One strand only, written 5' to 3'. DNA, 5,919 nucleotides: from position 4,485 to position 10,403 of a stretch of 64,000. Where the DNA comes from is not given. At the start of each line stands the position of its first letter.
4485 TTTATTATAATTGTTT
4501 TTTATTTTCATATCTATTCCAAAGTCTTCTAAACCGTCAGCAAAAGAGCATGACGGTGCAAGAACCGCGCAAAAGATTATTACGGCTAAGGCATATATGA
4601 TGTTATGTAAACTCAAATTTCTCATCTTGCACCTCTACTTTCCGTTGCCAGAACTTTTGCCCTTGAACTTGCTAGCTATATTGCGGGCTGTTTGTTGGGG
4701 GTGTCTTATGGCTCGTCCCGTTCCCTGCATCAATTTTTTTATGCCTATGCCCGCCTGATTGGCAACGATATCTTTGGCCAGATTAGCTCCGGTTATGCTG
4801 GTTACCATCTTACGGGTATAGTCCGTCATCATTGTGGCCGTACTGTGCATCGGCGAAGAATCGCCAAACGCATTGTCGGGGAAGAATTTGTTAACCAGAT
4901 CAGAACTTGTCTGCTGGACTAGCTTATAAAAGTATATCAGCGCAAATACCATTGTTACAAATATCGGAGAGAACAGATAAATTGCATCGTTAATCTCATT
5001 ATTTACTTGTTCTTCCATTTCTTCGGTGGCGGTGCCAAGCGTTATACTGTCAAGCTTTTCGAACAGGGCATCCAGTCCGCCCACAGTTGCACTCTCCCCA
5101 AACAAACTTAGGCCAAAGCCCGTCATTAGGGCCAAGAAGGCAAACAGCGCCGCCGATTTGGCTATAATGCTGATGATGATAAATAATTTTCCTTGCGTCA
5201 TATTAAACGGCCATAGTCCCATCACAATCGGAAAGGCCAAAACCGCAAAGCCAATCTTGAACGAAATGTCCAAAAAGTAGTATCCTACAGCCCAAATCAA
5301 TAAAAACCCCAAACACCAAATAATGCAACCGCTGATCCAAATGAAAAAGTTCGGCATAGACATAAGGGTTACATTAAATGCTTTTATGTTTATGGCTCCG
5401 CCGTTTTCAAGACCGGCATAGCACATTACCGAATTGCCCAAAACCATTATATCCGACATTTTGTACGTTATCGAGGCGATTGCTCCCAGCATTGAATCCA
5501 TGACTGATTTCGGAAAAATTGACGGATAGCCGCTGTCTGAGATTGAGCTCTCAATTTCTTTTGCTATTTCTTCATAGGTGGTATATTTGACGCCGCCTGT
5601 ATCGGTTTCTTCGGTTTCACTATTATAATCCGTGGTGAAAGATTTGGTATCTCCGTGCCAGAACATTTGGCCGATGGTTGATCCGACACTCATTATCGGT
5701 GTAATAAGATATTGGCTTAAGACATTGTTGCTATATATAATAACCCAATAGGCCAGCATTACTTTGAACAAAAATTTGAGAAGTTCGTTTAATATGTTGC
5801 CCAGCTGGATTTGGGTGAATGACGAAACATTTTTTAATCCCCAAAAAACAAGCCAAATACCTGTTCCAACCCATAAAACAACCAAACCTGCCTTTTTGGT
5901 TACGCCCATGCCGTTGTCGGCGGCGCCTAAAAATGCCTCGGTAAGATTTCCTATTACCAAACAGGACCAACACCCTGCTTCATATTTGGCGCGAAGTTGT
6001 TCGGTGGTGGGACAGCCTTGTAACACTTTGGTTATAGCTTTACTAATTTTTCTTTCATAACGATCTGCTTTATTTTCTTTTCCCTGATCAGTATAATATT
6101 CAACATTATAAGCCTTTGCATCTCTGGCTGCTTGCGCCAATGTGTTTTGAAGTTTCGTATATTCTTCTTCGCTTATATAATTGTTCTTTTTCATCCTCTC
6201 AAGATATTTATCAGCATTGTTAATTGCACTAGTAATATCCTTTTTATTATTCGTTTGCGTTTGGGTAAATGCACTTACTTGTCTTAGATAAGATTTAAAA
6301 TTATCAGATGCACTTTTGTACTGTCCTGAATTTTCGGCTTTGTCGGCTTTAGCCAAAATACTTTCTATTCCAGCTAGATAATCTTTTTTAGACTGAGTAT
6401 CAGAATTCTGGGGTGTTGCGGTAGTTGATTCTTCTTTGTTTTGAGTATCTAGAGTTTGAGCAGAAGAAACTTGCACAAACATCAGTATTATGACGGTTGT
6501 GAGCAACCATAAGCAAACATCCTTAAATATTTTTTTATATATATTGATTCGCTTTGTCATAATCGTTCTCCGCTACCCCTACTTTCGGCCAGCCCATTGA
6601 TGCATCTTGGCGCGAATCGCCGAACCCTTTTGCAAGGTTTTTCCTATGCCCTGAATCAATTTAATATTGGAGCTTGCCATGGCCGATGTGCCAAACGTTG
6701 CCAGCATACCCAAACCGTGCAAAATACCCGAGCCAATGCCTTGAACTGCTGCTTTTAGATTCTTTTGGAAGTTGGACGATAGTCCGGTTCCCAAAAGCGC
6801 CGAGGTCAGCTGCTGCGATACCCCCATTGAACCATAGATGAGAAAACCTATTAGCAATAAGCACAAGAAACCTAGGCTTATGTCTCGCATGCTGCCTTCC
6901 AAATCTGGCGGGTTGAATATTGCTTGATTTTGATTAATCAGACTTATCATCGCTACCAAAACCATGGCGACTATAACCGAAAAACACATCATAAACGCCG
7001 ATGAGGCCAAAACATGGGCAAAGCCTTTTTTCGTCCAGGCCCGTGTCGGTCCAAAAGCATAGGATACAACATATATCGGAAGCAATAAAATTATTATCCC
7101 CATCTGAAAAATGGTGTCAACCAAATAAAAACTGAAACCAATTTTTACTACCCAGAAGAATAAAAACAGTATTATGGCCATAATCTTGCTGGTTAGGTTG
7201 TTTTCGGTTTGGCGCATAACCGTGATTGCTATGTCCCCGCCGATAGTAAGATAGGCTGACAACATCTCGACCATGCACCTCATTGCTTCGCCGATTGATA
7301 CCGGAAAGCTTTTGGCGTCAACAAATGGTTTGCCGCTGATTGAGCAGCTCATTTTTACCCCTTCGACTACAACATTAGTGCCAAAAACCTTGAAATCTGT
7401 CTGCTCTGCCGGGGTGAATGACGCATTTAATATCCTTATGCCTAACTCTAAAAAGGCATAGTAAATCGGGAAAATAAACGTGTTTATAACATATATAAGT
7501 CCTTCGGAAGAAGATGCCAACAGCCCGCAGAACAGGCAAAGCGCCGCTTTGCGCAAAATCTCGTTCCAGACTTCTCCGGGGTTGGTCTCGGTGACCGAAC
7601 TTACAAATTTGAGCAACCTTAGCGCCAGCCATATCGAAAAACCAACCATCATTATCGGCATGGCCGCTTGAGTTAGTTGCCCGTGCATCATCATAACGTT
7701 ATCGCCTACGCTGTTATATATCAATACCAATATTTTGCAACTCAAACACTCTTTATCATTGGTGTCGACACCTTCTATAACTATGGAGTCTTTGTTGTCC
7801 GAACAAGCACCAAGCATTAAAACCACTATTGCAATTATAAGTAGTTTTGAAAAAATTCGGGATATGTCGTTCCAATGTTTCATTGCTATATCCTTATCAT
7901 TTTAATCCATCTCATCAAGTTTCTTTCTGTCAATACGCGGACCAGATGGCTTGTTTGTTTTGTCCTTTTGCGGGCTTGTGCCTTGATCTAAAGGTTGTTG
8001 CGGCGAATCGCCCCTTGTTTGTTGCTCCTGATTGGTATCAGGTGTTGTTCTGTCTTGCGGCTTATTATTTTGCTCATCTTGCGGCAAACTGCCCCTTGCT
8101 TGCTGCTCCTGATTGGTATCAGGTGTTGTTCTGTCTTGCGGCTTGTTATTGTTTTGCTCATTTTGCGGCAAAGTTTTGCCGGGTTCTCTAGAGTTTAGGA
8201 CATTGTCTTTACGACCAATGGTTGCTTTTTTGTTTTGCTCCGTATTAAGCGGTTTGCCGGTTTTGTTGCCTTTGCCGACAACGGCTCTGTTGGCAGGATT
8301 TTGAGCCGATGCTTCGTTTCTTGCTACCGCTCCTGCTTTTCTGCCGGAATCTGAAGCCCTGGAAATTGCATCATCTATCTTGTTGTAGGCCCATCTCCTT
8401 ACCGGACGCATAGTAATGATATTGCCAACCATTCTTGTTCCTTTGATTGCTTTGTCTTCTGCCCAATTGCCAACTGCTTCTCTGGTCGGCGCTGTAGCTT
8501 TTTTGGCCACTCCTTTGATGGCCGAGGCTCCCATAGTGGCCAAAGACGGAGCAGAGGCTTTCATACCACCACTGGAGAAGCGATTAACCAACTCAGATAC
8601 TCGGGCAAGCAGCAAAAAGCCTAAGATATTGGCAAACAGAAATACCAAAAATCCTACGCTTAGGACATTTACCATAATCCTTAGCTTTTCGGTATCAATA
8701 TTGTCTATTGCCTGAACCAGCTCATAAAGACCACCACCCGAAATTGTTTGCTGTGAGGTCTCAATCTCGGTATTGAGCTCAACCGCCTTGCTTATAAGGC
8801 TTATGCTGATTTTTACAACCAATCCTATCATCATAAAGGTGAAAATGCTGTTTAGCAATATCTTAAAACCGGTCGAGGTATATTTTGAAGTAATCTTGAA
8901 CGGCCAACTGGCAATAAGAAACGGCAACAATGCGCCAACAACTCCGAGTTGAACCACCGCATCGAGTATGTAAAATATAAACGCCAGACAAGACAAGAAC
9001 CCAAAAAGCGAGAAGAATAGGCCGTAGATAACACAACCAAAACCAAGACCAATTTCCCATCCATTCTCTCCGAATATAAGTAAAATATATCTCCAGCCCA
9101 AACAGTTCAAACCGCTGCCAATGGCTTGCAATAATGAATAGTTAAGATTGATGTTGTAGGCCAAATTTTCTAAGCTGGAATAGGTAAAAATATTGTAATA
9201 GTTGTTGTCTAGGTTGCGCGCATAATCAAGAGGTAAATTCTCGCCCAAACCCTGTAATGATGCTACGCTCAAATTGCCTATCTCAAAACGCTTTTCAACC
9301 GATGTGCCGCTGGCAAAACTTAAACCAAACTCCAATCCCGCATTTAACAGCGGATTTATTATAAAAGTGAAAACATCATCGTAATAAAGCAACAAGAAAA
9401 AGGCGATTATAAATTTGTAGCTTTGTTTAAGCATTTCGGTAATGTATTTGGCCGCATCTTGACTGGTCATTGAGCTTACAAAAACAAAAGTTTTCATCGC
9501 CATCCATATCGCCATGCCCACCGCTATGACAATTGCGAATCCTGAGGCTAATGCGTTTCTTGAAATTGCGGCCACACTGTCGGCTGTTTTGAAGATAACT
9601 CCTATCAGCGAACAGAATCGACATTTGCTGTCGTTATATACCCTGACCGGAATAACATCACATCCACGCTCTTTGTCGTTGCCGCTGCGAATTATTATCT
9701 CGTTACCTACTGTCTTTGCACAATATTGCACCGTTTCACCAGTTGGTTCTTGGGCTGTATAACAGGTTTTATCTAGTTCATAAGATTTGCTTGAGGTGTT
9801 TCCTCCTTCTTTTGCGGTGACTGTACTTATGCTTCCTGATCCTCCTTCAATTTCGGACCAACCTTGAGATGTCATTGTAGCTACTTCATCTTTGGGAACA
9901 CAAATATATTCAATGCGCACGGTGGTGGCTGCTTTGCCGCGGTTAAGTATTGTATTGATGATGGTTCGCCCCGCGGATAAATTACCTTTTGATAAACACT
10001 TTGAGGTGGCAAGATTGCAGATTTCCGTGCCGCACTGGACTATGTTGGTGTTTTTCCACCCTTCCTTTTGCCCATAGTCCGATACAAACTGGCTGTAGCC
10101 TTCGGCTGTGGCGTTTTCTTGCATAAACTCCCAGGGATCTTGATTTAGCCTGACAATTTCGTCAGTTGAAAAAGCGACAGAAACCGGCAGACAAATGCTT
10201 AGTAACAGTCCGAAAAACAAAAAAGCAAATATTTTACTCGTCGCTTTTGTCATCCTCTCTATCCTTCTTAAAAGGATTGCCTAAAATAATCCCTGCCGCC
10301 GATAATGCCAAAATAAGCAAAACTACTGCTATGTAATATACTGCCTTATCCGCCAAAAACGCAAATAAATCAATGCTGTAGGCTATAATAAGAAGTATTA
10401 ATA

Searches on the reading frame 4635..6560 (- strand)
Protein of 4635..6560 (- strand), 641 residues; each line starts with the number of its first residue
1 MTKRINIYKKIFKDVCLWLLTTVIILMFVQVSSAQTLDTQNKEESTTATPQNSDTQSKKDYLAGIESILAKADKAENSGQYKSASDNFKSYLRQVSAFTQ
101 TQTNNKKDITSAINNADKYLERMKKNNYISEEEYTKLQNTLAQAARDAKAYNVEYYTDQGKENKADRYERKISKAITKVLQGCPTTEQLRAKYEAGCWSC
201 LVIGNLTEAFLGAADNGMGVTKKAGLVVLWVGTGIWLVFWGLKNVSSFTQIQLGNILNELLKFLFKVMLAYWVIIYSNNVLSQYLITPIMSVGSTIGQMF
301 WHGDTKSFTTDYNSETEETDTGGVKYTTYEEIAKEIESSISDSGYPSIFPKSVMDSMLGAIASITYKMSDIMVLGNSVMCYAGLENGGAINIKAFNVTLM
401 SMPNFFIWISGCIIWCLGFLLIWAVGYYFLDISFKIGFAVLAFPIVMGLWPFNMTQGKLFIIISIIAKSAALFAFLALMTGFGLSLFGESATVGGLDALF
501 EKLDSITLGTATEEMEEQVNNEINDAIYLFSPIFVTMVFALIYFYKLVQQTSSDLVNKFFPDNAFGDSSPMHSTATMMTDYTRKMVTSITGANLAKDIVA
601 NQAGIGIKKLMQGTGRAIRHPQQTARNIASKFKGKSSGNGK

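Call 10: search_protein_families(library=pfam, proteins=[window:4635-6560:-], max_evalue=0.01)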
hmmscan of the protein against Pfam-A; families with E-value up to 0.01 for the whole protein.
window:4635-6560:- (641 aa): 0 families

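Call 62: search_protein_families(library=pfam, proteins=[window:4635-6560:-], max_evalue=5)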
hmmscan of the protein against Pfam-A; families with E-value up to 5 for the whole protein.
window:4635-6560:- (641 aa): 5 families
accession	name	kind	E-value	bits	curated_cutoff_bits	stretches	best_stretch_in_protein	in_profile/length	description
PF10593.14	Z1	-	0.026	14.6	25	1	81-179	18-104/228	Z1 domain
PF03172.18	HSR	-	0.05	14.2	24.9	1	99-152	6-60/99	HSR domain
PF22888.1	FIMAH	-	0.22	12.5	24.8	1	117-150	5-38/81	FIMAH domain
PF13307.12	Helicase_C_2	-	0.36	11.3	25.3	1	606-625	126-145/170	Helicase C-terminal domain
PF01312.24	Bac_export_2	-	2.2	7.9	24.4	1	466-544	21-95/335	FlhB HrpN YscU SpaS Family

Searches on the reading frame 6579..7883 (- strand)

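Call 10: search_protein_families(library=pfam, proteins=[window:6579-7883:-], max_evalue=0.01)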
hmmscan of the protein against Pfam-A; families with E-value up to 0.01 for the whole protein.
window:6579-7883:- (434 aa): 1 family
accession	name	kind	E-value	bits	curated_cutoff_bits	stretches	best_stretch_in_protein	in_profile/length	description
PF04610.19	TrbL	-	5.7e-05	23.4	25.9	1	211-344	75-207/215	TrbL/VirB6 plasmid conjugal transfer protein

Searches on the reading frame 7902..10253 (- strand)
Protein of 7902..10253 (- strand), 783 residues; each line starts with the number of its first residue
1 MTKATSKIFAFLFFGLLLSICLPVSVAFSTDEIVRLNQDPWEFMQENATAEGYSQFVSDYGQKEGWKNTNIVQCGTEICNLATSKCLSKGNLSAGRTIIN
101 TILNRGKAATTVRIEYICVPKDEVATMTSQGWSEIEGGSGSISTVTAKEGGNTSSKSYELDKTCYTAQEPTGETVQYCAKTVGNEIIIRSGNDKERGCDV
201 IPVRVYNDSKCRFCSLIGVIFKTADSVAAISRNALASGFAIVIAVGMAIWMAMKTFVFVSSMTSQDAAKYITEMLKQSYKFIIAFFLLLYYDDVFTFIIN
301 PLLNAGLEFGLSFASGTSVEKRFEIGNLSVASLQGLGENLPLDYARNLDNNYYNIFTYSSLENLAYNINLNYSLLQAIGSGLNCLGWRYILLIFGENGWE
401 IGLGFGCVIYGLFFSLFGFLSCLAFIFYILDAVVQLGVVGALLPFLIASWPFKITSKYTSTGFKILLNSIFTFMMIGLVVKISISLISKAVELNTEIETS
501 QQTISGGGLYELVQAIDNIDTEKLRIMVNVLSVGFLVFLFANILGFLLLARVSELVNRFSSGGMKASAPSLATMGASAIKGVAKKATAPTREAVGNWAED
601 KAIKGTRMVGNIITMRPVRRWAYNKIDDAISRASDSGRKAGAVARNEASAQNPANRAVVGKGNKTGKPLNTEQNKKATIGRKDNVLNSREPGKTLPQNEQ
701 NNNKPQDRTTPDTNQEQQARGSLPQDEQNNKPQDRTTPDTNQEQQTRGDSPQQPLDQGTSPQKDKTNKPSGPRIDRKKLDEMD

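Call 6: search_protein_families(library=pfam, proteins=[window:7902-10253:-], max_evalue=0.01)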
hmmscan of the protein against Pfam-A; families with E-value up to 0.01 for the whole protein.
window:7902-10253:- (783 aa): 1 family
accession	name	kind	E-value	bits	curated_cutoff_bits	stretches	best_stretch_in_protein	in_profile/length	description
PF04610.19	TrbL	-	0.0034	17.6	25.9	1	381-491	74-184/215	TrbL/VirB6 plasmid conjugal transfer protein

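Call 11: search_protein_families(library=ncbifam, proteins=[window:7902-10253:-], max_evalue=0.01)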
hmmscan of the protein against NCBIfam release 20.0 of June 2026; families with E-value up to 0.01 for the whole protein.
window:7902-10253:- (783 aa): 0 families
